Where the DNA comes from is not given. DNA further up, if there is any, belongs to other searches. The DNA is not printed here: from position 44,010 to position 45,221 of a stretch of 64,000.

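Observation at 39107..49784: IslA-like glycyl radical enzyme locus with an unexplained accessory gene set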

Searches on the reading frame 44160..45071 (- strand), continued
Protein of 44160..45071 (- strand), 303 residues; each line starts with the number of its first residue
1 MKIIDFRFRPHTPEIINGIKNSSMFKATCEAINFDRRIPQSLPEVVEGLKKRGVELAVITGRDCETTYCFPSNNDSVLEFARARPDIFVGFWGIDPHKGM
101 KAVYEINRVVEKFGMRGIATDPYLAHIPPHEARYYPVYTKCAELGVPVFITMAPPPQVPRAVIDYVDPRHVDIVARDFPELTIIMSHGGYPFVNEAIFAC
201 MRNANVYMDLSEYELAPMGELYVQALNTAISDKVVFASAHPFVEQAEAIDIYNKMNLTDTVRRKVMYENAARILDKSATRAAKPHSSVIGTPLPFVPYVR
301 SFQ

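Call 29: find_related_loci(query=A1, collection=genome_contigs, flank=10000)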
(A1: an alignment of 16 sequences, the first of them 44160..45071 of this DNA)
Query A1 (303 aa) in genome_contigs; peptide patterns used: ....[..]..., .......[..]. (x = any residue, [..] = any of these).
282 stretches matched a pattern; 267 encode a relative of the query (tblastn E <= 1e-3); the best 80 are kept; 80 distinct loci.
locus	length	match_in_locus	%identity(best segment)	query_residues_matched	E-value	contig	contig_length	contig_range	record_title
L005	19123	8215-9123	96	1-303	0e+0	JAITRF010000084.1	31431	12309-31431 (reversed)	MAG: Desulfovibrio sp. isolate Roe453_bin138 k119_414436, whole genome shotgun sequence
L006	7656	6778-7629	84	1-284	2e-166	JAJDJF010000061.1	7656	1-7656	Desulfovibrio sp. OttesenSCG-928-C06 AH-928-C06_NODE_61, whole genome shotgun sequence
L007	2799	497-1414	77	1-301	1e-172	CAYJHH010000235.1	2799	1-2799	MAG TPA_asm: uncultured Desulfovibrionaceae bacterium isolate ERP123703_co1_294 genome assembly, contig: NODE_36302_leng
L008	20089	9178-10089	77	1-299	1e-161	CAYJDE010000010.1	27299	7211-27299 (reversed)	MAG TPA_asm: uncultured Desulfovibrionaceae bacterium isolate ERP123703_co1_118 genome assembly, contig: NODE_1754_lengt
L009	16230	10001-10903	77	1-299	3e-161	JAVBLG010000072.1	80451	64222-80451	MAG: Desulfovibrionaceae bacterium isolate EPI_MAG_00017 c_000013441878, whole genome shotgun sequence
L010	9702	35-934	78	1-299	2e-161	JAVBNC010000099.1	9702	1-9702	MAG: Desulfovibrionaceae bacterium isolate EPI_MAG_00068 c_000006071691, whole genome shotgun sequence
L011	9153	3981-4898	75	1-301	3e-161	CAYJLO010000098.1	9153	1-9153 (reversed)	MAG TPA_asm: uncultured Desulfovibrionaceae bacterium isolate ERP123703_co5_106 genome assembly, contig: NODE_4626_lengt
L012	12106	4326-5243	75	1-301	3e-161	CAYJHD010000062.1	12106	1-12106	MAG TPA_asm: uncultured Desulfovibrionaceae bacterium isolate ERP123703_co1_285 genome assembly, contig: NODE_5560_lengt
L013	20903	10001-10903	77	1-299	4e-161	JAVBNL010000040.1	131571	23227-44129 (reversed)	MAG: Desulfovibrionaceae bacterium isolate EPI_MAG_00079 c_000004375724, whole genome shotgun sequence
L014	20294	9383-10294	77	1-298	2e-160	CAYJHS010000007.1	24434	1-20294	MAG TPA_asm: uncultured Desulfovibrionaceae bacterium isolate ERP123703_co3_145 genome assembly, contig: NODE_2298_lengt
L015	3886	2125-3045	74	1-298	2e-165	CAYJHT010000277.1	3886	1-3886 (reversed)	MAG TPA_asm: uncultured Desulfovibrionaceae bacterium isolate ERP123703_co2_48 genome assembly, contig: NODE_18065_lengt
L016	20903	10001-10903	78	1-301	2e-159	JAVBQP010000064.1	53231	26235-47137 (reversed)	MAG: Desulfovibrio sp. isolate EPI_MAG_00170 c_000013532188, whole genome shotgun sequence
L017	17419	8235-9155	76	1-301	3e-159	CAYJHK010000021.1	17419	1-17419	MAG TPA_asm: uncultured Desulfovibrionaceae bacterium isolate ERP123703_co3_16 genome assembly, contig: NODE_3932_length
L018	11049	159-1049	78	2-298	9e-159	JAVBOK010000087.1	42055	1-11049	MAG: Desulfovibrionaceae bacterium isolate EPI_MAG_00106 c_000001254546, whole genome shotgun sequence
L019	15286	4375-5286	76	1-299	5e-158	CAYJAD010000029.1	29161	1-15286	MAG TPA_asm: uncultured Desulfovibrionaceae bacterium isolate ERP123703_co1_267 genome assembly, contig: NODE_1594_lengt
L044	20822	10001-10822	73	1-274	1e-139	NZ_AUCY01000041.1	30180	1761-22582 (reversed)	Desulfovibrio cuneatus DSM 11391 G497DRAFT_scaffold00036.36_C, whole genome shotgun sequence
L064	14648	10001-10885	68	1-293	6e-135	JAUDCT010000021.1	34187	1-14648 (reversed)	Desulfovibrio piger strain ET209 ET209_scaffold_21, whole genome shotgun sequence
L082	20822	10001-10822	70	1-274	2e-132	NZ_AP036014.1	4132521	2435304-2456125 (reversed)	Nitratidesulfovibrio sp. HK-II chromosome, complete genome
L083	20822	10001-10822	69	1-274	2e-132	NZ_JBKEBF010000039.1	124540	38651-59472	MAG: Oleidesulfovibrio sp. isolate VLC_079 k251_3820557, whole genome shotgun sequence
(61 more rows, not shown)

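Call 50: search_solved_structures(query=L003:6918-7919:+, max_evalue=1e-20, show_alignments=1)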
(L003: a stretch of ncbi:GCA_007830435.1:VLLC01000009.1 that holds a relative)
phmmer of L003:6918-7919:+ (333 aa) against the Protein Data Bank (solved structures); distinct sequences matched with E-value up to 1e-20: 67 (the best 60 are shown).
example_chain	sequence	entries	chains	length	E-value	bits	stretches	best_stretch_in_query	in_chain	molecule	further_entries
8t9t_A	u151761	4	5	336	1.1e-139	468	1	9-332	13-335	Isethionate-binding periplasmic protein DctP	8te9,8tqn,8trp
4p47_A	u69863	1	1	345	1e-53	185.8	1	8-331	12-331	TRAP dicarboxylate transporter, DctP subunit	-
4nq8_A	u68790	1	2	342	3.6e-39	138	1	6-331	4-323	Putative periplasmic substrate-binding transport protein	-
4p9k_A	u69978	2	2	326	9.2e-39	136.6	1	28-327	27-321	TRAP dicarboxylate transporter, DctP subunit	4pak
4x8r_A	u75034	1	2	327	1.1e-36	129.8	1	27-332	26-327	TRAP dicarboxylate transporter, DctP subunit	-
7bbr_A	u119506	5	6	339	1.7e-36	129.2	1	4-326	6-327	Putative TRAP transporter solute receptor DctP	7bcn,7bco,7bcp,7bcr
4pdd_A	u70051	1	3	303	4.3e-36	127.9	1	37-328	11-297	TRAP dicarboxylate transporter, DctP subunit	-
4n8y_A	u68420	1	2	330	2.8e-35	125.2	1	8-330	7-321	Putative TRAP-type C4-dicarboxylate transport system, binding periplasmic protein (DctP su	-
4pdh_A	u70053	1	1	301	5e-35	124.4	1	31-320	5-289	TRAP dicarboxylate transporter, DctP subunit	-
24gh_A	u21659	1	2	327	1.7e-33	119.3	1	26-301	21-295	DctP family TRAP transporter solute receptor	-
24gg_A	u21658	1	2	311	1.7e-33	119.3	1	27-302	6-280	DctP family TRAP transporter solute receptor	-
4mhf_A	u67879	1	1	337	1.6e-32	116.2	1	42-317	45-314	TRAP dicarboxylate transporter, DctP subunit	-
4mij_A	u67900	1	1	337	1.6e-32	116.2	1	42-317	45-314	TRAP dicarboxylate transporter, DctP subunit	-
4nn3_A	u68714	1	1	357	3.3e-32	115.1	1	28-311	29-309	TRAP dicarboxylate transporter, DctP subunit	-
4o94_A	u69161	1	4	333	4e-32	114.8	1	24-325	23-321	TRAP dicarboxylate transporter DctP subunit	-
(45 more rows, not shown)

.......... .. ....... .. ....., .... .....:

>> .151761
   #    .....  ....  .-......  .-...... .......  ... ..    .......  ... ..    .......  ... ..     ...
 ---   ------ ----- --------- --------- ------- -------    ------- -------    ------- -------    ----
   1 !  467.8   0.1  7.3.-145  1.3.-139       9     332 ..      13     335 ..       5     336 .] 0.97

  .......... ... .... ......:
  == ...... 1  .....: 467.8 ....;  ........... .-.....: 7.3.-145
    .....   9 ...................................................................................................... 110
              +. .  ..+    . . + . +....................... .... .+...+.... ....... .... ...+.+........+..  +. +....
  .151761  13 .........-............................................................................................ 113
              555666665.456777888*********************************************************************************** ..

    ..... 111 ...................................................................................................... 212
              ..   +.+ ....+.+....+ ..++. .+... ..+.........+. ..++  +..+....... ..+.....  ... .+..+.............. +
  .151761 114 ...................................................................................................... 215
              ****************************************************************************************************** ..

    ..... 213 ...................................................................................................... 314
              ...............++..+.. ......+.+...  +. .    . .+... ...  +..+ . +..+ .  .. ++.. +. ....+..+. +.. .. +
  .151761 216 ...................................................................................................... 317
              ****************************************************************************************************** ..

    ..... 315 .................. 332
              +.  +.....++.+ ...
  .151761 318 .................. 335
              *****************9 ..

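Call 53: search_protein_families(library=pfam, proteins=[L044:2389-4485:+, L044:4858-5640:+, L044:6359-7957:-, L044:8504-9901:+, L044:10948-13395:-, L044:13654-15099:-, L044:15110-15715:-, L044:16291-17601:-, L064:10844-12208:+, L064:12449-14581:+], max_evalue=0.00001)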
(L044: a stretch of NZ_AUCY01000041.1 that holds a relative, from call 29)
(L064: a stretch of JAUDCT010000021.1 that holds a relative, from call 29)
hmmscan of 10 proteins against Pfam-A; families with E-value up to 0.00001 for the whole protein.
L044:2389-4485:+ (698 aa): 3 families
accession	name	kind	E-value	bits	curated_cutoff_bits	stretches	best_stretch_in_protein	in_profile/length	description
PF00999.27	Na_H_Exchanger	-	1.6e-64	218.6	26.2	1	51-412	4-367/375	Sodium/hydrogen exchanger, transmembrane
PF02254.24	TrkA_N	-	1.5e-18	67.7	23.8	1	449-561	2-114/116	TrkA-N domain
PF02080.26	TrkA_C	-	2.3e-15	56.7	27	1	624-693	2-70/71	TrkA-C domain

L044:4858-5640:+ (260 aa): 1 family
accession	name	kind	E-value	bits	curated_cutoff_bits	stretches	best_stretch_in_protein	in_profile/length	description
PF01925.25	TauE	-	2.1e-43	149.1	32.6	1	19-250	2-233/237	Sulfite exporter TauE/SafE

L044:6359-7957:- (532 aa): 6 families
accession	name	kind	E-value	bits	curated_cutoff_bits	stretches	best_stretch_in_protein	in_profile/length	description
PF00158.32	Sigma54_activat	-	4.2e-64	215.7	20.2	1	222-386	4-167/168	Sigma-54 interaction domain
PF25601.1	AAA_lid_14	-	8.4e-21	74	27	1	392-471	1-81/87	AAA+ ATPase lid domain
PF14532.12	Sigma54_activ_2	-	7.1e-17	62.4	25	1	222-391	3-138/138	Sigma-54 interaction domain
PF02954.25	HTH_8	-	6.5e-09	35.8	22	1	489-527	2-41/42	Bacterial regulatory protein, Fis family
PF00989.32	PAS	-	6.3e-07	29.8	22.6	1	81-125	6-50/113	PAS fold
PF07724.20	AAA_2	-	9.3e-06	26.2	27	0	241-373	4-136/166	AAA domain (Cdc48 subfamily)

L044:8504-9901:+ (465 aa): 2 families
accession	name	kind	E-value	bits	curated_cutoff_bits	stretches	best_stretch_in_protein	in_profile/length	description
PF07690.21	MFS_1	-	2.6e-40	138.9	33.4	2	24-386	7-344/347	Major Facilitator Superfamily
PF00083.30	Sugar_tr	-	1.9e-28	100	22.3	1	15-418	3-430/452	Sugar (and other) transporter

L044:10948-13395:- (815 aa): 6 families
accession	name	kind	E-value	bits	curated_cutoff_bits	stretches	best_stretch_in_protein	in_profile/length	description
PF05362.19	Lon_C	-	1.7e-90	302.6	21.1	1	579-781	2-204/205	Lon protease (S16) C-terminal proteolytic domain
PF02190.22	LON_substr_bdg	-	1.9e-46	158.9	28.7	1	10-208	1-199/200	ATP-dependent protease La (LON) substrate-binding domain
PF00004.35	AAA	-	1.3e-24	87.5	21.2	1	359-498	1-128/131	ATPase family associated with various cellular activities (AAA)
PF22667.2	Lon_lid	-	6.1e-22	77.5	27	1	520-571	1-52/57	Lon protease AAA+ ATPase lid domain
PF07728.20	AAA_5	-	3.2e-08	34.1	22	1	359-492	2-138/139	AAA domain (dynein-related subfamily)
PF13541.12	ChlI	-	5e-06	26.9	27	0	663-749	36-121/121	Subunit ChlI of Mg-chelatase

L044:13654-15099:- (481 aa): 6 families
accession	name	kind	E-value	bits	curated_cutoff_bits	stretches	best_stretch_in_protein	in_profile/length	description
PF07724.20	AAA_2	-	2.6e-31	109.4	27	1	168-368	2-166/166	AAA domain (Cdc48 subfamily)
PF00004.35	AAA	-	1.8e-16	61.2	21.2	1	172-289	1-99/131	ATPase family associated with various cellular activities (AAA)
PF06689.19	zf-C4_ClpX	-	5.3e-16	58.7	27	1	71-108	2-39/39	ClpX C4-type zinc finger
PF10431.15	ClpB_D2-small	-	2e-10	41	21.9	1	374-451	1-74/81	C-terminal, D2-small domain, of ClpB protein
PF07728.20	AAA_5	-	7.5e-06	26.4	22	0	171-248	1-80/139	AAA domain (dynein-related subfamily)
PF05496.18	RuvB_N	-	8.6e-06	26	27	0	129-249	5-99/159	Holliday junction DNA helicase RuvB P-loop domain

L044:15110-15715:- (201 aa): 1 family
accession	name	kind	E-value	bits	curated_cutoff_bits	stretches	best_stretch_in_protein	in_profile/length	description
PF00574.28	CLP_protease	-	9.4e-82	273.7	20.2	1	12-191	2-181/182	Clp protease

L044:16291-17601:- (436 aa): 2 families
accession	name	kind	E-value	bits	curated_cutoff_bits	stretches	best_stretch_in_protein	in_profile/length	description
PF05697.18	Trigger_N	-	5.1e-38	131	22.2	1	1-144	1-144/144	Bacterial trigger factor protein (TF)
PF05698.19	Trigger_C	-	4.9e-24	85.6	22.7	1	264-420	1-161/162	Bacterial trigger factor protein (TF) C-terminus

L064:10844-12208:+ (454 aa): 2 families
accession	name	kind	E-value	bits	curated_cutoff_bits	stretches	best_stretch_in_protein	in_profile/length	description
PF07690.21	MFS_1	-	5.7e-29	101.6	33.4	2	23-224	3-187/347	Major Facilitator Superfamily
PF00083.30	Sugar_tr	-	1.3e-25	90.6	22.3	1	22-228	6-206/452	Sugar (and other) transporter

L064:12449-14581:+ (710 aa): 5 families
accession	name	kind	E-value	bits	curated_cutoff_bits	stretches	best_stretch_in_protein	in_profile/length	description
PF00015.26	MCPsignal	-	2.3e-44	151.7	34.6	1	492-674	3-171/172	Methyl-accepting chemotaxis protein (MCP) signalling domain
PF17202.10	sCache_3_3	-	1.1e-27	96.9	28.8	1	210-308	7-104/107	Single cache domain 3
PF17201.10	Cache_3-Cache_2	-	2.8e-16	60.1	27.7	1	212-308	90-191/299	Cache 3/Cache 2 fusion domain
PF17203.10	sCache_3_2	-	2.1e-12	47.7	28.4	1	96-206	17-127/140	Single cache domain 3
PF00672.30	HAMP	-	8e-06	26.5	25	1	336-384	5-52/53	HAMP domain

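Call 65: predict_structure(alignment_id=A1)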
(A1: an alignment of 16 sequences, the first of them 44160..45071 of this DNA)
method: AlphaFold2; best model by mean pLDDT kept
length: 303 residues; sequences in the alignment: 16
mean_pLDDT: 75.3   pTM: 0.78
mean pLDDT of the five models: 75.3, 71.9, 70.6, 69.8, 64.8
residues with pLDDT >= 90: 108; 70-90: 91; 50-70: 61; < 50: 43
segments of 3 or more residues with pLDDT < 50: 125-127, 155-165, 277-303
pLDDT, mean of each block of 10 residues (from residue 1): 89 71 60 65 91 93 60 83 91 84 93 92 55 77 93 52 53 88 78 78 90 65 89 87 77 90 95 66 33 35 33
secondary structure, 60 per line:
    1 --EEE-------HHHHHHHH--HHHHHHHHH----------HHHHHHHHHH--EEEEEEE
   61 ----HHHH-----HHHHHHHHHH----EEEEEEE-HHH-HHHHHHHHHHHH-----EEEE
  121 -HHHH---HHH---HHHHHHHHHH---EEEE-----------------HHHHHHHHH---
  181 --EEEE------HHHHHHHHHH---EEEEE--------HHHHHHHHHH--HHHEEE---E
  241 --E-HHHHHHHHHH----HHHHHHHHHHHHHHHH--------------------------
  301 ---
elements in order: E3-5 H13-20 H23-31 H42-51 E54-60 H65-68 H74-83 E88-94 H100-111 E117-120 H122-125 H135-144 E148-151 H169-177 E183-186 H193-202 E206-210 H219-228 E234-236 H245-254 H259-274

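Call 66: search_protein_representatives(protein=window:44160-45071:-)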
Query: 303 residues. Proteins with E-value up to 0.001 (for the whole library): 4055; up to 1e-10: 1317; up to 1e-30: 80. The best 150 are listed.
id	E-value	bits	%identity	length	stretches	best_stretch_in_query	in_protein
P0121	8.9e-94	330.5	70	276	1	60-264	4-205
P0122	4.8e-75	269.0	70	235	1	1-169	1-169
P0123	1.8e-71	257.3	71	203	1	1-159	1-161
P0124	3.0e-66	240.1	44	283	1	1-275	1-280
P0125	7.3e-60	219.2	41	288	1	1-277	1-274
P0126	9.9e-60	218.8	38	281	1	1-276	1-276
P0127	1.6e-59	218.0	39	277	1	1-273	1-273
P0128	8.6e-59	215.7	70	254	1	121-255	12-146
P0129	4.9e-58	213.2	39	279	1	1-274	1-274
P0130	1.8e-57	211.3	67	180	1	1-141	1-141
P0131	7.3e-57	209.3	39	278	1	1-274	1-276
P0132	2.1e-55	204.5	46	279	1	1-220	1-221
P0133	2.4e-55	204.3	39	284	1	1-279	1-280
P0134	1.5e-53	198.5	39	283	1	3-275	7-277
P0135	3.9e-53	197.1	39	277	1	3-277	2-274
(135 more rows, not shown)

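Call 67: find_encoding_contigs(protein=P0124, flank=8000, max_places=3)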
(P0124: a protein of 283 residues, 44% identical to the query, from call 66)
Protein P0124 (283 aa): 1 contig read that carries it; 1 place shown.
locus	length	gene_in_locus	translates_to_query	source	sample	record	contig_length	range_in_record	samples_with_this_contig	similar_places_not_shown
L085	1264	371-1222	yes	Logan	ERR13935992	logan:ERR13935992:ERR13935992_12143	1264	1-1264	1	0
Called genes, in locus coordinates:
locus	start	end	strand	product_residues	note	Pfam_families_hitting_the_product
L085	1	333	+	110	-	?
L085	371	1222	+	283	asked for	PF04909:Amidohydro_2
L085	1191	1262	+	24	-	?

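Call 69: find_encoding_contigs(protein=P0125, flank=8000, max_places=3)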
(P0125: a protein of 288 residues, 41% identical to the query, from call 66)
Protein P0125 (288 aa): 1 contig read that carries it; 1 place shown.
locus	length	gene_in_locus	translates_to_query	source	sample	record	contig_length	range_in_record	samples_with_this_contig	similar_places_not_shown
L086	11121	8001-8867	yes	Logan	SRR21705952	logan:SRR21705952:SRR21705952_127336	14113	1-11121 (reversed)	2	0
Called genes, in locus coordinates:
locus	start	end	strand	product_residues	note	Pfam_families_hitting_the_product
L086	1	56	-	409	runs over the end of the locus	PF02771:Acyl-CoA_dh_N, PF02770:Acyl-CoA_dh_M, PF00441:Acyl-CoA_dh_1, PF08028:Acyl-CoA_dh_2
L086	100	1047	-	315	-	PF01144:CoA_trans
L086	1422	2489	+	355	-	PF00126:HTH_1, PF03466:LysR_substrate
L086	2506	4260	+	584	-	PF00496:SBP_bac_5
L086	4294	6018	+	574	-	PF00496:SBP_bac_5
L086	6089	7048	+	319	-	PF19300:BPD_transp_1_N (weak), PF00528:BPD_transp_1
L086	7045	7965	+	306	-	PF12911:OppC_N (weak), PF00528:BPD_transp_1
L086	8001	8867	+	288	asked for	PF04909:Amidohydro_2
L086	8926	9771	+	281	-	PF04909:Amidohydro_2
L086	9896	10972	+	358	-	PF03601:Cons_hypoth698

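Call 70: find_encoding_contigs(protein=P0126, flank=8000, max_places=3)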
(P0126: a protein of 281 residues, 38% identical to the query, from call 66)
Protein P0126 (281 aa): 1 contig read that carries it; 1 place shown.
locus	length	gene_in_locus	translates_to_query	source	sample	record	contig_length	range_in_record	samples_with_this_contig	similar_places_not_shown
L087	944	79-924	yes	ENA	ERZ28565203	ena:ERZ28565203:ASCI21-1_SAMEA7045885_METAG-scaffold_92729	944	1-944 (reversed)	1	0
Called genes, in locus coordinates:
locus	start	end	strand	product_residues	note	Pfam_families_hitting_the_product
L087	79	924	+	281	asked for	PF04909:Amidohydro_2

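Call 72: fold_search(model_id=the predicted structure, library=pdb)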
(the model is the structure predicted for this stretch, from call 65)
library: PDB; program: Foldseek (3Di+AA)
matches with E <= 10: 1782; with E <= 0.001: 249
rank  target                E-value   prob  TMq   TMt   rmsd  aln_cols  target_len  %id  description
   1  3irs_A                9.8e-17  1.00  0.75  0.80   3.2       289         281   27  CRYSTAL STRUCTURE OF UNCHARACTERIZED TIM-BARREL PROTEIN BB4693 FROM Bordetella bronchiseptica (released 2009-09-01)
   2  6dxs_A                4.4e-14  1.00  0.57  0.51   8.5       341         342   17  Crystal structure of the LigJ hydratase E284Q mutant substrate complex with (3Z)-2-keto-4-carboxy-3-hexenedioate (released 2018-09-26)
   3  2dvt_A                2.4e-13  1.00  0.62  0.58   6.4       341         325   18  Crystal Structure of 2,6-Dihydroxybenzoate Decarboxylase from Rhizobium (released 2006-09-19)
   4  2dvt_C                2.4e-13  1.00  0.60  0.57   6.4       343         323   18  Crystal Structure of 2,6-Dihydroxybenzoate Decarboxylase from Rhizobium (released 2006-09-19)
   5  2dvt_B                3.5e-13  1.00  0.63  0.59   6.2       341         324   17  Crystal Structure of 2,6-Dihydroxybenzoate Decarboxylase from Rhizobium (released 2006-09-19)
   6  3s4t_G                6.5e-13  1.00  0.62  0.58   6.1       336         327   18  Crystal structure of putative amidohydrolase-2 (EFI-target 500288)from Polaromonas sp. JS666 (released 2011-08-24)
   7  2dvu_C                8.8e-13  1.00  0.58  0.55   6.6       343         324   18  Crystal Structure of 2,6-Dihydroxybenzoate Decarboxylase Complexed with 2,6-Dihydroxybenzoate (released 2006-09-19)
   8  4l6d_A                1.0e-12  1.00  0.62  0.57   6.9       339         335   16  Crystal structure of 5-carboxyvanillate decarboxylase from Sphingomonas paucimobilis complexed with vanillic acid (released 2013-11-13)
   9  3s4t_B                1.3e-12  1.00  0.64  0.60   6.1       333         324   19  Crystal structure of putative amidohydrolase-2 (EFI-target 500288)from Polaromonas sp. JS666 (released 2011-08-24)
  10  6dwv_A                1.5e-12  1.00  0.59  0.53   8.9       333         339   18  Crystal structure of the LigJ Hydratase in the Apo state (released 2018-10-03)
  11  6dxq_D                2.1e-12  1.00  0.60  0.55   8.1       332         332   18  Crystal structure of the LigJ Hydratase product complex with 4-carboxy-4-hydroxy-2-oxoadipate (released 2018-09-26)
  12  6e6i_F                2.2e-12  1.00  0.60  0.56   7.9       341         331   19  Crystal structure of 4-methyl HOPDA bound to LigY from Sphingobium sp. strain SYK-6 (released 2019-01-30)
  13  2dvt_D                2.2e-12  1.00  0.60  0.57   6.5       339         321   18  Crystal Structure of 2,6-Dihydroxybenzoate Decarboxylase from Rhizobium (released 2006-09-19)
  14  3s4t_E                2.4e-12  1.00  0.59  0.56   6.4       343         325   18  Crystal structure of putative amidohydrolase-2 (EFI-target 500288)from Polaromonas sp. JS666 (released 2011-08-24)
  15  3s4t_A                2.7e-12  1.00  0.60  0.56   6.3       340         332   18  Crystal structure of putative amidohydrolase-2 (EFI-target 500288)from Polaromonas sp. JS666 (released 2011-08-24)
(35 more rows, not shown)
